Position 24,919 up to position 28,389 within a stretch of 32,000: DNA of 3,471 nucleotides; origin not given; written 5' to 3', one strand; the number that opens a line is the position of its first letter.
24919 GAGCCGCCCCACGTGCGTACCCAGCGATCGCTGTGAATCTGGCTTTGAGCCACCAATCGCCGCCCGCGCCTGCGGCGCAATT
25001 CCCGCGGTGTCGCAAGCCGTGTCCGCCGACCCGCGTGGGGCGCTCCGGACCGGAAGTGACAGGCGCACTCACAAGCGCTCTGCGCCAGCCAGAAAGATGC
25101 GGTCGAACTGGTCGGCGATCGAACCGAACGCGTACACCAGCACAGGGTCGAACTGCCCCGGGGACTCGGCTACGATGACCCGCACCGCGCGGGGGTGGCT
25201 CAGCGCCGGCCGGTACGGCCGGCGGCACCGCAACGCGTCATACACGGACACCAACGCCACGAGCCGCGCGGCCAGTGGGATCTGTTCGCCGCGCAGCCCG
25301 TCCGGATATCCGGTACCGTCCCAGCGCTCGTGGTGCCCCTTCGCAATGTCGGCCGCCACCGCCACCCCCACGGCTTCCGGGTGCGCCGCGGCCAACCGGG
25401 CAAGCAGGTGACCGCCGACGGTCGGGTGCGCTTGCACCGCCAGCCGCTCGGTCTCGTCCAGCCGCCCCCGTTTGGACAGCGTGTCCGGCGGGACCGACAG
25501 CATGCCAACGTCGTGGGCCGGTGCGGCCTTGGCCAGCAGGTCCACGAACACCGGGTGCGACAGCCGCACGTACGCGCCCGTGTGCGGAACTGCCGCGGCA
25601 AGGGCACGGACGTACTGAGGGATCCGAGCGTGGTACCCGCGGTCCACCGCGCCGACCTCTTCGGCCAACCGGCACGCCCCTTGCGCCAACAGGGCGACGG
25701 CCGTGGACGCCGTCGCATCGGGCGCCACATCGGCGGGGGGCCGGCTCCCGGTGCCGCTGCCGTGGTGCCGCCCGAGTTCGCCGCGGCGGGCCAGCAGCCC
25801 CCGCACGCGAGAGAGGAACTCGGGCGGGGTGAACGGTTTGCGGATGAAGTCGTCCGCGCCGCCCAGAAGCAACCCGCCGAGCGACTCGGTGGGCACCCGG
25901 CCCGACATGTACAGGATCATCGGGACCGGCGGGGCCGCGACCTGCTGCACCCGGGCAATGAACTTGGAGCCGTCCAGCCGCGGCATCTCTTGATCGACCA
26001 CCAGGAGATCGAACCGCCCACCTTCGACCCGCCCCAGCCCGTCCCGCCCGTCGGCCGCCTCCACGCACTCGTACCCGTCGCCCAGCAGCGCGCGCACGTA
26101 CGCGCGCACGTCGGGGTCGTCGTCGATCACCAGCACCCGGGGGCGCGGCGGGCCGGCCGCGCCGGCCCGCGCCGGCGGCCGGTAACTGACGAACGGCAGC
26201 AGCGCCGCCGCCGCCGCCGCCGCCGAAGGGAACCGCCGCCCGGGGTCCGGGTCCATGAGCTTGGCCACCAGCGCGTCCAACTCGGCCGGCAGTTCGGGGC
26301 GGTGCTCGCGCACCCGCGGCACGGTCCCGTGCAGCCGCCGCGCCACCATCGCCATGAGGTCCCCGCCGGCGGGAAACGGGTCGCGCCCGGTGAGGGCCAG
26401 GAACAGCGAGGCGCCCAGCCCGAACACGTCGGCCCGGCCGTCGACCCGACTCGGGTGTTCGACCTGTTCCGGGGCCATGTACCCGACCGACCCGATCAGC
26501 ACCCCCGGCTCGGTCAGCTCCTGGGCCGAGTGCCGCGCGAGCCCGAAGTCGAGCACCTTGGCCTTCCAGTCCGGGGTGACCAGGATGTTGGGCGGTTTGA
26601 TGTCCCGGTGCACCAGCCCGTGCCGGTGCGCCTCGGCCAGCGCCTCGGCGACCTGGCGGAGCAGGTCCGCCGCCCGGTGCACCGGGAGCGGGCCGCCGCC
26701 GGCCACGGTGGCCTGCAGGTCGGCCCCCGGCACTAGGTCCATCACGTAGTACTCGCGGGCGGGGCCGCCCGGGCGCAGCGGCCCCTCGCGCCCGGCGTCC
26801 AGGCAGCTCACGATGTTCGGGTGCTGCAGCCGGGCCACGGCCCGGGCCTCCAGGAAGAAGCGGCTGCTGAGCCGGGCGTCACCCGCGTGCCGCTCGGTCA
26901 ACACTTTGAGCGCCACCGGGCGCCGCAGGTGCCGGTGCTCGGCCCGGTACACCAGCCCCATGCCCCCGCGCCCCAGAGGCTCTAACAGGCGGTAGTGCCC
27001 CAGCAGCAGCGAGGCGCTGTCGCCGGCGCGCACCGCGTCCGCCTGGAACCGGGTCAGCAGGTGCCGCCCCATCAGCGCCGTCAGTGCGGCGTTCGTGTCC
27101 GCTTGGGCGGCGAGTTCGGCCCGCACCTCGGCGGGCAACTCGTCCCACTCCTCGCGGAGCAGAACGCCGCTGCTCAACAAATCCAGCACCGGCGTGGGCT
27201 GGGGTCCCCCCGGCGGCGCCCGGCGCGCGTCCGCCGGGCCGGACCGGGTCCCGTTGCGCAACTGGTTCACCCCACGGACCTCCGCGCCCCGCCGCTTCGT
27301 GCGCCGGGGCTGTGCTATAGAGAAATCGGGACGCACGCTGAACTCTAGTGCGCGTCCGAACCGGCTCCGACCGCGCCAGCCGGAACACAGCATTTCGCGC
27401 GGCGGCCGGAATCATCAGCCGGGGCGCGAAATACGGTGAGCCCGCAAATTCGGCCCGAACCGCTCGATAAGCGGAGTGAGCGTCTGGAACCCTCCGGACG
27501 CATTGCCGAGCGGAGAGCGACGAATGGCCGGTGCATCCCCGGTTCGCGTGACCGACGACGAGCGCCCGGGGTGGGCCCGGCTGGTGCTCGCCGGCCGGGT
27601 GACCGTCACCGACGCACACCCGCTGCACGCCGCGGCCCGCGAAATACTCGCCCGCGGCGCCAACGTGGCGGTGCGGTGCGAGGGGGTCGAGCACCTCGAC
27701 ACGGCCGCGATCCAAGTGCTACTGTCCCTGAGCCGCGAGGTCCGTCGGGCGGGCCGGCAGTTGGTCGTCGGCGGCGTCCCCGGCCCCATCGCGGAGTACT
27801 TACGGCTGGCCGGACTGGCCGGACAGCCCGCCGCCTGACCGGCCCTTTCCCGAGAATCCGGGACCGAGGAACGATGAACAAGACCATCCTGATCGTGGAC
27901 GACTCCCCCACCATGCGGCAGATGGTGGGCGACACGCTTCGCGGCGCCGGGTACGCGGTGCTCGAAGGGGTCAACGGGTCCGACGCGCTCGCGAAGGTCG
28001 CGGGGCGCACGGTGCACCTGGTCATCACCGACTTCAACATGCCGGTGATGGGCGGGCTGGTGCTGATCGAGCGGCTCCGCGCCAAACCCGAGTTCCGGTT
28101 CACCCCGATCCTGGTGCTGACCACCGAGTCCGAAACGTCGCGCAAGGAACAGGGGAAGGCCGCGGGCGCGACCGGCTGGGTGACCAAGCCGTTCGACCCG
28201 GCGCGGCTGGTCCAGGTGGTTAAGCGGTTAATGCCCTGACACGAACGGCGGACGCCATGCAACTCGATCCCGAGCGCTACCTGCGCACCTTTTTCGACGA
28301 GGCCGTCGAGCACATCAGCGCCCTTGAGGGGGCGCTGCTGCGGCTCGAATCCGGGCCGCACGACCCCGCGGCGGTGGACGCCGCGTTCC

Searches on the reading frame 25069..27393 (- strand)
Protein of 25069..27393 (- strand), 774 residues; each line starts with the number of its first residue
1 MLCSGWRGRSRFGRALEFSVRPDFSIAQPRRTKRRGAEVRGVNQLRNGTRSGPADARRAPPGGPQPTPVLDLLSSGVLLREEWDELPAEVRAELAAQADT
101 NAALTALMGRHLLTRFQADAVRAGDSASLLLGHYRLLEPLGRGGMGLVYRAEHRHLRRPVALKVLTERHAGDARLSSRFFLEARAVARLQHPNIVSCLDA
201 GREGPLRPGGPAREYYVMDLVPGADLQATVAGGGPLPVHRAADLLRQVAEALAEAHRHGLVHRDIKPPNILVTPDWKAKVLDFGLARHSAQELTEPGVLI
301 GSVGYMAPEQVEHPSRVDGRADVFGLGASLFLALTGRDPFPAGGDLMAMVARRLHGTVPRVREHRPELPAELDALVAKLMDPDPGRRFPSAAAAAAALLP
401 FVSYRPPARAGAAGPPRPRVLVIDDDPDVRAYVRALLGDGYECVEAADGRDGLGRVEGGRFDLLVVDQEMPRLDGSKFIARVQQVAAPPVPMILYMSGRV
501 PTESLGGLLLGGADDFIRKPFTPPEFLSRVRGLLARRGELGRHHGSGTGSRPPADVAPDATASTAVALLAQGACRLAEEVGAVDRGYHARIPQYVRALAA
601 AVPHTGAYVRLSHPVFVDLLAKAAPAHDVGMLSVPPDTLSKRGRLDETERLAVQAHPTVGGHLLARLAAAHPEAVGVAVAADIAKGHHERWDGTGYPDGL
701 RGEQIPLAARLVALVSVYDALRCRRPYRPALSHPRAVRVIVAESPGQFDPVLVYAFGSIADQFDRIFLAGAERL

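Call 29: search_protein_families(library=pfam, proteins=[window:25069-27393:-], max_evalue=0.01)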
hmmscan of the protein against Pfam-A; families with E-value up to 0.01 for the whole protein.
window:25069-27393:- (774 aa): 8 families
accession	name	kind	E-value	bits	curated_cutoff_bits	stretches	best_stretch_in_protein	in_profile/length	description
PF00069.31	Pkinase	-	1.8e-41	142.7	31.7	1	134-389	1-253/263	Protein kinase domain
PF13487.12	HD_5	-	1.4e-24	87.2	27.2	1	606-751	29-169/170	HD domain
PF07714.23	PK_Tyr_Ser-Thr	-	5.1e-24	85.4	23.1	1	136-387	3-248/258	Protein tyrosine and serine/threonine kinase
PF00072.30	Response_reg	-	8.4e-19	68.2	30.2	1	420-530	1-110/111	Response regulator receiver domain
PF01966.28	HD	-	3.3e-09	37.5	22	1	606-720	20-115/116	HD domain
PF01636.29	APH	-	0.00011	22.5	23.2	1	241-288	147-199/239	Phosphotransferase enzyme family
PF06293.20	Kdo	-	0.00042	20.3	21.3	1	221-288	100-171/207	Lipopolysaccharide kinase (Kdo/WaaP) family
PF03109.22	ABC1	-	0.00071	19.2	22.9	1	245-292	172-220/244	ABC1 atypical kinase-like domain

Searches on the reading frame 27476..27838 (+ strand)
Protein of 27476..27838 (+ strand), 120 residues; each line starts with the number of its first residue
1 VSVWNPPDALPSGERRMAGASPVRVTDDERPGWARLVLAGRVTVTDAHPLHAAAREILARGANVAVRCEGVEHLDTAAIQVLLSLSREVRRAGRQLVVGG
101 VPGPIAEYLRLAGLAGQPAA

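Call 29: search_protein_families(library=pfam, proteins=[window:27476-27838:+], max_evalue=0.01)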
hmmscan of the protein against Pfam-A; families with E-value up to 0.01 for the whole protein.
window:27476-27838:+ (120 aa): 2 families
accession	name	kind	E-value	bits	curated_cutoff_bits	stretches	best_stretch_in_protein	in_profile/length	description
PF13466.11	STAS_2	-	7.4e-15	55.3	29.2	1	36-114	1-79/80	STAS domain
PF01740.26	STAS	-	2.2e-10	40.7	22.6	1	34-115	11-94/106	STAS domain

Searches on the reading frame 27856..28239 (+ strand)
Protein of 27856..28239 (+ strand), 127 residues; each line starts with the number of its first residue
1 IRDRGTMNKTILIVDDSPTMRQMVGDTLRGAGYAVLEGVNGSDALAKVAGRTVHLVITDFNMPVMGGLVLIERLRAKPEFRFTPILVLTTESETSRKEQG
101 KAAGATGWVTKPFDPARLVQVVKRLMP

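Call 29: search_protein_families(library=pfam, proteins=[window:27856-28239:+], max_evalue=0.01)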
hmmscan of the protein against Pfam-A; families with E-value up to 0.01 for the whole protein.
window:27856-28239:+ (127 aa): 1 family
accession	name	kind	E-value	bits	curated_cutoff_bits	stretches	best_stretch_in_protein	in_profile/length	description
PF00072.30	Response_reg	-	9.5e-26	90.6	30.2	1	11-122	1-110/111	Response regulator receiver domain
